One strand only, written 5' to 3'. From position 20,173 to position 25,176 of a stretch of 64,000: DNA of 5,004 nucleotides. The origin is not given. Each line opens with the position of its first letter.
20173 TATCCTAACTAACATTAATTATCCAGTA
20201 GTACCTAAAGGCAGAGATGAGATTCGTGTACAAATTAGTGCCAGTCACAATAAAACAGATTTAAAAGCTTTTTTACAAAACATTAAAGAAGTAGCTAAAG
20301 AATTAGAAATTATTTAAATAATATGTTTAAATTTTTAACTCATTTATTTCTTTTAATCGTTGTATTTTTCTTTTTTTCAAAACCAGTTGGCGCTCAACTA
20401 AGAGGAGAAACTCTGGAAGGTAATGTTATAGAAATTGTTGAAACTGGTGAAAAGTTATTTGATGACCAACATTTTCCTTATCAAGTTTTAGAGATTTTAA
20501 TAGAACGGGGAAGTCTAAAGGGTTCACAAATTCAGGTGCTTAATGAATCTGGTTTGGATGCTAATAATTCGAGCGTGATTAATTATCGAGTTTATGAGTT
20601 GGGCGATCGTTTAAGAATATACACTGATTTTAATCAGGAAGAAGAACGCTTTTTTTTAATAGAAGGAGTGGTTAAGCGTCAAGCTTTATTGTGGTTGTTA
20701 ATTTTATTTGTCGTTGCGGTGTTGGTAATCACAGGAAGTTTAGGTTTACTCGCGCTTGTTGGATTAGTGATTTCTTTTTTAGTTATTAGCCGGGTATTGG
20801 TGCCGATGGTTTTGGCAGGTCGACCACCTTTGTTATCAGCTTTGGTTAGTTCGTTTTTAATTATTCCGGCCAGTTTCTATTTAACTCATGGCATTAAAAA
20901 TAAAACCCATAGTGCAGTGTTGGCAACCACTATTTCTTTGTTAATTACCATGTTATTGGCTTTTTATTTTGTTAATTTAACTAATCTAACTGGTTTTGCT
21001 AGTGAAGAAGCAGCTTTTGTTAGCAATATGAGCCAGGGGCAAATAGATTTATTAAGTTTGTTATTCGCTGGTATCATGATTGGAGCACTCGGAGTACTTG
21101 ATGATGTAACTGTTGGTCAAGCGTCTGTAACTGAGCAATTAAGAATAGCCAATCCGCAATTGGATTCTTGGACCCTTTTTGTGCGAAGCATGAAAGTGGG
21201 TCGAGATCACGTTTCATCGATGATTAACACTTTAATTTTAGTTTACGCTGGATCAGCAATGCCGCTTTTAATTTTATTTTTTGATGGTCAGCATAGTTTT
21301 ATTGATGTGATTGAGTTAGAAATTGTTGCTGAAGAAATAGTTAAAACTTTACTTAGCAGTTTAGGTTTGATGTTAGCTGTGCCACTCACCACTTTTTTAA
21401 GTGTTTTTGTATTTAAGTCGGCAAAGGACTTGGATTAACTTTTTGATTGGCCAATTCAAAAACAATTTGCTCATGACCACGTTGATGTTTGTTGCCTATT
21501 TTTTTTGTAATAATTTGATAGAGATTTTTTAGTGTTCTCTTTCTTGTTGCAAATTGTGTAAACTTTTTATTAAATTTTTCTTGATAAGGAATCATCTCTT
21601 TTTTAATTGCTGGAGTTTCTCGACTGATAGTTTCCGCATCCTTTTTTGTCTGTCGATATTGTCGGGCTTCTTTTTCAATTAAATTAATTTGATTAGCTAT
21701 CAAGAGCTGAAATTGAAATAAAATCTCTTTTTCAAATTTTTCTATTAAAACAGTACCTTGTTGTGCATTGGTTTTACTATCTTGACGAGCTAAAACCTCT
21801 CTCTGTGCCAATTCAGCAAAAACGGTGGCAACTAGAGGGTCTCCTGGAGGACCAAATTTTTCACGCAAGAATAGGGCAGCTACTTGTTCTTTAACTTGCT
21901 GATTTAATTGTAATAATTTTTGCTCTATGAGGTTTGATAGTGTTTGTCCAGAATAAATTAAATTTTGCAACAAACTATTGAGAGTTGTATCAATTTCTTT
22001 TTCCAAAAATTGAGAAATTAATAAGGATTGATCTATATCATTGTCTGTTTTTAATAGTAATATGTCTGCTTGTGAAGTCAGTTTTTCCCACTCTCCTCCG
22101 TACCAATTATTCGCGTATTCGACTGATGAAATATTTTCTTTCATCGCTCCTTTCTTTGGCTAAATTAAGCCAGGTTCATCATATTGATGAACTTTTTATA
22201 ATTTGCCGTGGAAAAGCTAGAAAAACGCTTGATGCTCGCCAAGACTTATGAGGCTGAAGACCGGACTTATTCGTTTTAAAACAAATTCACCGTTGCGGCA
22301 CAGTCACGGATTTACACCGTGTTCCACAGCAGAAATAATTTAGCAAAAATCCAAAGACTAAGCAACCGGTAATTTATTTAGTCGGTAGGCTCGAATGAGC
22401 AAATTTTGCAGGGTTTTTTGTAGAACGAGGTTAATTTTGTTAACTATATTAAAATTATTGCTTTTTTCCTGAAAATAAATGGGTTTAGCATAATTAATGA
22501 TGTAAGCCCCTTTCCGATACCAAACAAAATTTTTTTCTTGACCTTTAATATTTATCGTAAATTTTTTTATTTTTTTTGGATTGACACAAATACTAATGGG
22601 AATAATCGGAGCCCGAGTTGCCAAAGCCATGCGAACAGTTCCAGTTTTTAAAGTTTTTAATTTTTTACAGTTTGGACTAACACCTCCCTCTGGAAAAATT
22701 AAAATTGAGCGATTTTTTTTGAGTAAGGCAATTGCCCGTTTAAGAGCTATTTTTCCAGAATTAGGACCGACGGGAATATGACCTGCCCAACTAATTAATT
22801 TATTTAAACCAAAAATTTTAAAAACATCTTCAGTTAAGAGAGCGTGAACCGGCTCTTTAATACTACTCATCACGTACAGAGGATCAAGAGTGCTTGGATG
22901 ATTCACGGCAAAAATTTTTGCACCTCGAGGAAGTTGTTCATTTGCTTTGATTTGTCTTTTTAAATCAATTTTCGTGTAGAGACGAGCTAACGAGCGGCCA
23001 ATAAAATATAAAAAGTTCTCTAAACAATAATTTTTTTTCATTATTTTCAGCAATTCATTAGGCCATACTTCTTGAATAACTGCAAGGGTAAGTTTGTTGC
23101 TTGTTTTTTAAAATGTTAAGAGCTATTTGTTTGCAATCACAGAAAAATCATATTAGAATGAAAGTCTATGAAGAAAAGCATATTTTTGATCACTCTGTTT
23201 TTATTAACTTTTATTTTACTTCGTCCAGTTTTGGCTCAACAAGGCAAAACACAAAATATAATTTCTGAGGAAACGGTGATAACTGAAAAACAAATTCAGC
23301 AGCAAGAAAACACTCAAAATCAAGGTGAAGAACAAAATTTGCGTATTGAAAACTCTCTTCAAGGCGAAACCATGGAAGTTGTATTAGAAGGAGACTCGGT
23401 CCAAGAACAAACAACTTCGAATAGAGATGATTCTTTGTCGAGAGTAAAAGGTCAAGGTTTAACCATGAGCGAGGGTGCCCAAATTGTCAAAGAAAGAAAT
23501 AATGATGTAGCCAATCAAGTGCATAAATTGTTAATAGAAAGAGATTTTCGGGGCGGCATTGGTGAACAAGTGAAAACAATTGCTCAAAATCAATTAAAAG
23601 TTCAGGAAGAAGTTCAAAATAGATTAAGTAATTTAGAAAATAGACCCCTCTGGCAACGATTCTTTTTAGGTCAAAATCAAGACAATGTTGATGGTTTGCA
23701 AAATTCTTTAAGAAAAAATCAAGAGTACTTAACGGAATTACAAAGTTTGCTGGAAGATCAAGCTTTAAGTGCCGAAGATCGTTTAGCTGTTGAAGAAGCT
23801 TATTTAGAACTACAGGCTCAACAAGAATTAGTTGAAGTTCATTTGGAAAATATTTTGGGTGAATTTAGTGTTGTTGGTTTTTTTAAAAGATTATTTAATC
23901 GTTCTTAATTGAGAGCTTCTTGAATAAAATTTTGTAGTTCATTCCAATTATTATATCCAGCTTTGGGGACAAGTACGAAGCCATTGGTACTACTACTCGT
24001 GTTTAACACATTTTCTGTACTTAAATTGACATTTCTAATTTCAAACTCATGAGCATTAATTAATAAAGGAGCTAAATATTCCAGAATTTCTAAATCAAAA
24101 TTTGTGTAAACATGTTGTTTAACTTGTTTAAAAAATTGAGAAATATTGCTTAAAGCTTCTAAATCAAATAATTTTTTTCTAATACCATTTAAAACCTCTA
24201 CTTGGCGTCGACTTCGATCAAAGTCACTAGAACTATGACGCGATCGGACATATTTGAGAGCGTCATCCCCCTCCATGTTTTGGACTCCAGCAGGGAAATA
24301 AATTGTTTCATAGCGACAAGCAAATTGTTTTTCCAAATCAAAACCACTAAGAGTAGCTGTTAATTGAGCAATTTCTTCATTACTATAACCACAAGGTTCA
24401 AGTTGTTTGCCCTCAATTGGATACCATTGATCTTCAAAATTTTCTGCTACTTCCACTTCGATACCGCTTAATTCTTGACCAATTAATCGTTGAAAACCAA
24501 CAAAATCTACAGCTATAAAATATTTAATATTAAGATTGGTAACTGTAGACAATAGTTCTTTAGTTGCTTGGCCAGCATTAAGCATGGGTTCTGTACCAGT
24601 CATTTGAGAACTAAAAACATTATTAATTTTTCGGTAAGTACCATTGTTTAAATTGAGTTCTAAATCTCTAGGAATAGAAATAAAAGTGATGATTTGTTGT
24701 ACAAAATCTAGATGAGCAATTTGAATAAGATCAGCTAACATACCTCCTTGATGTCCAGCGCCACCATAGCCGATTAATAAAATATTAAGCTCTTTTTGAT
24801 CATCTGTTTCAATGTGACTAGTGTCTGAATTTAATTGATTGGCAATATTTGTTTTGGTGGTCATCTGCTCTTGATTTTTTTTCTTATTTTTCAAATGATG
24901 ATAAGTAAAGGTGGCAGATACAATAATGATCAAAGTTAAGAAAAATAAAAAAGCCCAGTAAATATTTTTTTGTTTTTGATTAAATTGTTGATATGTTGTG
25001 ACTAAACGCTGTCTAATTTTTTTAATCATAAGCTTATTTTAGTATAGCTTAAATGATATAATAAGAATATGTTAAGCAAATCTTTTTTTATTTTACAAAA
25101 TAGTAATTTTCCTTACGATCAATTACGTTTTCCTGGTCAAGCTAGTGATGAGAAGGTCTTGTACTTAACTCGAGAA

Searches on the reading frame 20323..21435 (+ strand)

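Call 61: search_protein_families(library=pfam, proteins=[window:20323-21435:+], max_evalue=0.00001)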
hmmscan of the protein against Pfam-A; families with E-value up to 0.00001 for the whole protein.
window:20323-21435:+ (371 aa): 1 family
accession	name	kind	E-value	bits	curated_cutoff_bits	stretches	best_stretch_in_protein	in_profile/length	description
PF07907.16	YibE_F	-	4.9e-67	226.4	27.2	1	122-361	1-240/241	YibE/F-like protein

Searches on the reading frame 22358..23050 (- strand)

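Call 61: search_protein_families(library=pfam, proteins=[window:22358-23050:-], max_evalue=0.00001)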
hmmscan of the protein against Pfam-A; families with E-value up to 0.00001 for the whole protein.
window:22358-23050:- (230 aa): 1 family
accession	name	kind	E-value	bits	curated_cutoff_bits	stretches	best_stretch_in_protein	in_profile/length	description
PF01553.26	Acyltransferase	-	3.4e-19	69.4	23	1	33-154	3-131/132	Acyltransferase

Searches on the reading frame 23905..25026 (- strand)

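Call 62: search_protein_families(library=pfam, proteins=[window:23905-25026:-], max_evalue=0.00001)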
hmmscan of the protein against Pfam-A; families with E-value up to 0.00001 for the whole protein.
window:23905-25026:- (373 aa): 1 family
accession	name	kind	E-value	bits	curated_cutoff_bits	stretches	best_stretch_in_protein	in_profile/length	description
PF03816.19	LytR_cpsA_psr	-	1.2e-25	90.9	24.6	1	98-286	2-148/150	LytR_cpsA_psr family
